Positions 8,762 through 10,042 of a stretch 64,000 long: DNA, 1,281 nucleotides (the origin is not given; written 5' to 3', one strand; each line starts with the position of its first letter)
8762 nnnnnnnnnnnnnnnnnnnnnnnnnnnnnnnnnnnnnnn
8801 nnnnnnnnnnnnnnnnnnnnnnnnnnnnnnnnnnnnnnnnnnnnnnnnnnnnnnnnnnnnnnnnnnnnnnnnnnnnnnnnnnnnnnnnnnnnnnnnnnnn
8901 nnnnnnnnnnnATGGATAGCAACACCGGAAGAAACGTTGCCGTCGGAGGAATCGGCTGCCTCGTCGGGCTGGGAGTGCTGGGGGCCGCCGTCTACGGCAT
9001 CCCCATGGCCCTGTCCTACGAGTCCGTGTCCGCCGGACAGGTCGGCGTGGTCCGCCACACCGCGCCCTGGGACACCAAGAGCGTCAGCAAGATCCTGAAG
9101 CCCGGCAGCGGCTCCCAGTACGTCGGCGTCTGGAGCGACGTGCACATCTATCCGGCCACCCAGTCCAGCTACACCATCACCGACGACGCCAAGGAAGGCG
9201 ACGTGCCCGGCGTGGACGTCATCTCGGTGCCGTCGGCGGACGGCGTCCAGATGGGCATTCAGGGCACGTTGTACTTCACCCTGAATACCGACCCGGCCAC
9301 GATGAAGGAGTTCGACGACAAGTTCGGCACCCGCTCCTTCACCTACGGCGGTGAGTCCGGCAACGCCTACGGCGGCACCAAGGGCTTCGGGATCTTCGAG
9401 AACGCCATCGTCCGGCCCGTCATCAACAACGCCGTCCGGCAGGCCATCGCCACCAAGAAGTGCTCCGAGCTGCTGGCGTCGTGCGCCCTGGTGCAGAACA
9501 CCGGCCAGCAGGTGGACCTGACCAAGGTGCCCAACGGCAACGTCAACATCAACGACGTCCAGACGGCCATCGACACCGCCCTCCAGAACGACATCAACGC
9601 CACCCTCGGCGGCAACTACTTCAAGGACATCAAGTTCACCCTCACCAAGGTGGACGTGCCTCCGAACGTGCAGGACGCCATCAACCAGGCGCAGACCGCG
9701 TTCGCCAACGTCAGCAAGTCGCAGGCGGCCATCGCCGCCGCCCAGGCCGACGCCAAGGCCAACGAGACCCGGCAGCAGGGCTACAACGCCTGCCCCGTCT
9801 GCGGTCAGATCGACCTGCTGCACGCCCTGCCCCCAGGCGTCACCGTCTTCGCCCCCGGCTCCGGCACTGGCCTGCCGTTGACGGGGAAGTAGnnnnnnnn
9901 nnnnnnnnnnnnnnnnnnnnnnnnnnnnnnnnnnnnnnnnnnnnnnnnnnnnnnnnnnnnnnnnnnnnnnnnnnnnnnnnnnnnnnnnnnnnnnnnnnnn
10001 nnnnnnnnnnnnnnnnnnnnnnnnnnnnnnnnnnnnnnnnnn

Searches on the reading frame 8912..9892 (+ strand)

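Call 31: search_protein_families(library=pfam, proteins=[window:8912-9892:+], max_evalue=0.01)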
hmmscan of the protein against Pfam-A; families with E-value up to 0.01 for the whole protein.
window:8912-9892:+ (326 aa): 2 families
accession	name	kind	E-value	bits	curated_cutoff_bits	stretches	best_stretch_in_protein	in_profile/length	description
PF01145.31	Band_7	-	2.4e-19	70.5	23.6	1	38-281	2-176/176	SPFH domain / Band 7 family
PF05478.16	Prominin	-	0.0026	16.4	34.3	1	167-271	279-383/799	Prominin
